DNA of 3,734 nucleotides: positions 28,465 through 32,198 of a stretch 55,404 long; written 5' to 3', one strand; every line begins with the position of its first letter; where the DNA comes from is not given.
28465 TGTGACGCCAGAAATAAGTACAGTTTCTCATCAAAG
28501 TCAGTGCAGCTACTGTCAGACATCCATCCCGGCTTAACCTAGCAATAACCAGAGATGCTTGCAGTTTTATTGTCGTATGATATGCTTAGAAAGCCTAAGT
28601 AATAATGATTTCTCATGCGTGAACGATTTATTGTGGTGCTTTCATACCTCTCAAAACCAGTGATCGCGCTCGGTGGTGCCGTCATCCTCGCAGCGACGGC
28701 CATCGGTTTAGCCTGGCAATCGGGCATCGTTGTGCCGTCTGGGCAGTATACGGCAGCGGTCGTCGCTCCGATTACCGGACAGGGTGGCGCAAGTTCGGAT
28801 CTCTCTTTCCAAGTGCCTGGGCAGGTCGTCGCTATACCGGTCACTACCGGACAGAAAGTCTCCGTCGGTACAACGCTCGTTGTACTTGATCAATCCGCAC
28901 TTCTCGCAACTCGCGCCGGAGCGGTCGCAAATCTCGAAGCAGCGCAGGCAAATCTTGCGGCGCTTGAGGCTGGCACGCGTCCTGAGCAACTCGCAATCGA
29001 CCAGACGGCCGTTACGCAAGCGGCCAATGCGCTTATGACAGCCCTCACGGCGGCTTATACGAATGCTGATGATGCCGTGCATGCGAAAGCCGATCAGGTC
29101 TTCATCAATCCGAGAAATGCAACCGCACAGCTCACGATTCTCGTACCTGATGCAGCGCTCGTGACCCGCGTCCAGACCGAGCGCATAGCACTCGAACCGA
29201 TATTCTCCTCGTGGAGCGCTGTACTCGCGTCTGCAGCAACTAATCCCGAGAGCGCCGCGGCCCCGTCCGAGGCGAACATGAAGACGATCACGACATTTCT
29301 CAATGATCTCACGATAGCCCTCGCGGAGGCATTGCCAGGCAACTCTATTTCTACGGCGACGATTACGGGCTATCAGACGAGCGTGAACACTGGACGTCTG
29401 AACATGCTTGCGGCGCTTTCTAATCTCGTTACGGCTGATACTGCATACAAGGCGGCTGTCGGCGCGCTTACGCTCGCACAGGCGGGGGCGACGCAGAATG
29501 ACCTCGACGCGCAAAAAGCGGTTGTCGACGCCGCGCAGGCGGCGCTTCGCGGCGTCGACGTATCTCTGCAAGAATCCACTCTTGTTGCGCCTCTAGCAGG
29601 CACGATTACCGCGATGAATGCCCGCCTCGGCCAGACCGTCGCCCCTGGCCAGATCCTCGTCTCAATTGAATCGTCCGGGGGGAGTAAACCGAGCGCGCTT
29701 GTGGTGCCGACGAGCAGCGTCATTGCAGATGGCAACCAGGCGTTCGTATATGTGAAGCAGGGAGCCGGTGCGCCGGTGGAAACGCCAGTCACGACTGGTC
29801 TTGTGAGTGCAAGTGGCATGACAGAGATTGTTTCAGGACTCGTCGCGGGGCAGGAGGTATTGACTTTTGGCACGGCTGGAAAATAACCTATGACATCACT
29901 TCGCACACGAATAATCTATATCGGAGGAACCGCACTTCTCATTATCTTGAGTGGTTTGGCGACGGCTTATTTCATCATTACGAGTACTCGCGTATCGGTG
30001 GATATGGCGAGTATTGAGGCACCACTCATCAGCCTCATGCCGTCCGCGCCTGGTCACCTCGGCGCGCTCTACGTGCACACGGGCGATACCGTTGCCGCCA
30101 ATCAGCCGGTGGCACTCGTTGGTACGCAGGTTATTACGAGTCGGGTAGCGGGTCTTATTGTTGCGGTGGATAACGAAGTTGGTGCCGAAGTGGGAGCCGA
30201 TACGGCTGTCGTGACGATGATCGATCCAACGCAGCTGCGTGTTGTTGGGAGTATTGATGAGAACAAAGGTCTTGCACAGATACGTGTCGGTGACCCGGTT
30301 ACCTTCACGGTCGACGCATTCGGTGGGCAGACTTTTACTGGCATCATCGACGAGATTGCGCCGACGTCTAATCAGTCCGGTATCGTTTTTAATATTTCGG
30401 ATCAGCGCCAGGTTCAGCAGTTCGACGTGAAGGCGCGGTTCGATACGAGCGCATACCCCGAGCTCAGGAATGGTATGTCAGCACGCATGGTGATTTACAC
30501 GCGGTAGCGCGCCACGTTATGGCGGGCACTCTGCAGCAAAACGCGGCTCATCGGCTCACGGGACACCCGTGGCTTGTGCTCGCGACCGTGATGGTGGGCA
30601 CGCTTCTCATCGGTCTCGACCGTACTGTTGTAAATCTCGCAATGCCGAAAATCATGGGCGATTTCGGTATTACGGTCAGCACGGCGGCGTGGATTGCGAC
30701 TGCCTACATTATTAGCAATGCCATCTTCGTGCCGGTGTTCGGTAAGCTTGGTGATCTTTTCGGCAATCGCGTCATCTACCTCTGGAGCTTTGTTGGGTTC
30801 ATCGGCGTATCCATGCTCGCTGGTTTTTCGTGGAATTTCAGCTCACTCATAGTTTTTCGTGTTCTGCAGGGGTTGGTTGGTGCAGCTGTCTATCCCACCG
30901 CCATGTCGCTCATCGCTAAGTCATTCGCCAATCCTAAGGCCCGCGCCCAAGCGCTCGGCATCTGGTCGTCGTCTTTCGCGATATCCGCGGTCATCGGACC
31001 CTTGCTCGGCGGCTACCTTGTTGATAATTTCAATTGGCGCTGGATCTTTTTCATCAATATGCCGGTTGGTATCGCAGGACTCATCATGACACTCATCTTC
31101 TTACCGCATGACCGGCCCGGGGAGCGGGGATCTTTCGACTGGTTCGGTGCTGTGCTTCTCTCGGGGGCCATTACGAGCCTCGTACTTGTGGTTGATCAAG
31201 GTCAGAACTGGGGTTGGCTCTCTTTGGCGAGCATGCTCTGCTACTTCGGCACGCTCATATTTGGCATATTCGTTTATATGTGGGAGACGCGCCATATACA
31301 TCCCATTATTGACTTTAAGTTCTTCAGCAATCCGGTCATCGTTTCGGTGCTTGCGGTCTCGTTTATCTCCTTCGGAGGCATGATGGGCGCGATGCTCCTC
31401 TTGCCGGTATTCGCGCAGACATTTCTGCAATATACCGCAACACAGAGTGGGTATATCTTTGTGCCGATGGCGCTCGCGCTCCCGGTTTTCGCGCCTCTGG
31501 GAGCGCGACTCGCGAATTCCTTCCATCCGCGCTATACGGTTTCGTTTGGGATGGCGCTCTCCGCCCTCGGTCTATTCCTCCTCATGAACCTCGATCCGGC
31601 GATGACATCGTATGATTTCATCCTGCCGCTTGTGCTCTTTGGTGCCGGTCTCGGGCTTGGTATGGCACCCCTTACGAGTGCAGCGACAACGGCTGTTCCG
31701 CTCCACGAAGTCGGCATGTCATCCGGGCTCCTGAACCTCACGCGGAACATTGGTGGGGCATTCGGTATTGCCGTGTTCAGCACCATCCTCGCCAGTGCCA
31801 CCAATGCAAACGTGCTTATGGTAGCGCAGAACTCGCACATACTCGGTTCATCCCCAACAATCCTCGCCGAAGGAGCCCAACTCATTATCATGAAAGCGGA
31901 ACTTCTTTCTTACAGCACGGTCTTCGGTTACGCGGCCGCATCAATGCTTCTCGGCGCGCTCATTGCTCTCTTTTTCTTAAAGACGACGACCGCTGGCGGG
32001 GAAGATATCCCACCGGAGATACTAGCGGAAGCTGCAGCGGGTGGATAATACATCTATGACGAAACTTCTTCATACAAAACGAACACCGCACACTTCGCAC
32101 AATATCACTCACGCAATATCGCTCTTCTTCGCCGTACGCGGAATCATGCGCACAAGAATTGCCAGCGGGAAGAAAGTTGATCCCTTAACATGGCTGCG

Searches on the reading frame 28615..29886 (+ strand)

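Call 11: search_protein_families(library=pfam, proteins=[window:28615-29886:+])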
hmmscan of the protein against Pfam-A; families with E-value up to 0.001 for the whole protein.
window:28615-29886:+ (423 aa): 4 families
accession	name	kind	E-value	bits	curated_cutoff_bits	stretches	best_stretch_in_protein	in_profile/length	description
PF13533.13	Biotin_lipoyl_2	-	3.5e-09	36.7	29.8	1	63-92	3-32/32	Biotin-lipoyl like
PF16576.10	HlyD_D23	-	3.6e-06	26.9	30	1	270-352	55-140/214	Barrel-sandwich domain of CusB or HlyD membrane-fusion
PF00364.28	Biotin_lipoyl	-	0.00012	22.3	22.1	0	62-91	44-73/73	Biotin-requiring enzyme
PF13437.12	HlyD_3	-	0.00027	22.1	22.2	0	322-385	1-66/106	HlyD family secretion protein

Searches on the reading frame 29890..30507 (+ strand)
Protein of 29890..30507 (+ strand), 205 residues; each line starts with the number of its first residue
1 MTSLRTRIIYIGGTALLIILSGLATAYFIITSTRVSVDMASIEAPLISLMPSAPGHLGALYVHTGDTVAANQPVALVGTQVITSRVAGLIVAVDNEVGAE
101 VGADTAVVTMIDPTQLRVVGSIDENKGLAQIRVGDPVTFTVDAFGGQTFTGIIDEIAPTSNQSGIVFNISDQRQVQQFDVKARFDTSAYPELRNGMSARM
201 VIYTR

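Call 11: search_protein_families(library=pfam, proteins=[window:29890-30507:+])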
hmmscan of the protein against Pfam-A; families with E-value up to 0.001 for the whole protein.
window:29890-30507:+ (205 aa): 4 families
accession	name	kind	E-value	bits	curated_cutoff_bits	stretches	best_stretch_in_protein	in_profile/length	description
PF16576.10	HlyD_D23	-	6.1e-10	39.2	30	1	81-162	110-190/214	Barrel-sandwich domain of CusB or HlyD membrane-fusion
PF13437.12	HlyD_3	-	4.6e-09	37.4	22.2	1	81-167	1-87/106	HlyD family secretion protein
PF00529.27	CusB_dom_1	-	4.2e-06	27.4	26.5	1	21-199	4-84/89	Cation efflux system protein CusB domain 1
PF00364.28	Biotin_lipoyl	-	9.8e-05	22.6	22.1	1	59-109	18-72/73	Biotin-requiring enzyme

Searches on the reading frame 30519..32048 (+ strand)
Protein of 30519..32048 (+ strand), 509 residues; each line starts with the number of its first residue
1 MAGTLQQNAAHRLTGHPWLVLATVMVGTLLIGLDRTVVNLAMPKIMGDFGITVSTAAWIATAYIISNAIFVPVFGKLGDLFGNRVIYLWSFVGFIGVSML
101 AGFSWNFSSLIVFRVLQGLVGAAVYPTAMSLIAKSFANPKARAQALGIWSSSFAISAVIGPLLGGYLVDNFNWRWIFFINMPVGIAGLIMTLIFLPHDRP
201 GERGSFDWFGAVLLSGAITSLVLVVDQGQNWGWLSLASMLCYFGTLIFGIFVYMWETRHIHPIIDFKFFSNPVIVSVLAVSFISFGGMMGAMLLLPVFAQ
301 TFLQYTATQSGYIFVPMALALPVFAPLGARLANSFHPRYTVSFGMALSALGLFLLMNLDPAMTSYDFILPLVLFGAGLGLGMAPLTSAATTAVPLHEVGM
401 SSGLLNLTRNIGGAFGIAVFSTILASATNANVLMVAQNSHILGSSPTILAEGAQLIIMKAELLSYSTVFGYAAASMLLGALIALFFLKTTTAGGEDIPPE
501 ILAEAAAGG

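Call 11: search_protein_families(library=pfam, proteins=[window:30519-32048:+])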
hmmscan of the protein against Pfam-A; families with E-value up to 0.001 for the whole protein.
window:30519-32048:+ (509 aa): 2 families
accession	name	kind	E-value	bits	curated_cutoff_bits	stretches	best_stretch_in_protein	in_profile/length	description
PF07690.21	MFS_1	-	4.2e-58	197.3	33.4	1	25-416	2-346/347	Major Facilitator Superfamily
PF00083.30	Sugar_tr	-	0.00024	20.6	22.3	1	26-196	7-192/452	Sugar (and other) transporter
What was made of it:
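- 28615..32517 (+): HlyD-HlyD-MFS-MarR operon. Its composition is native, so it is probably flank rather than cassette. Pfam (call 11).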
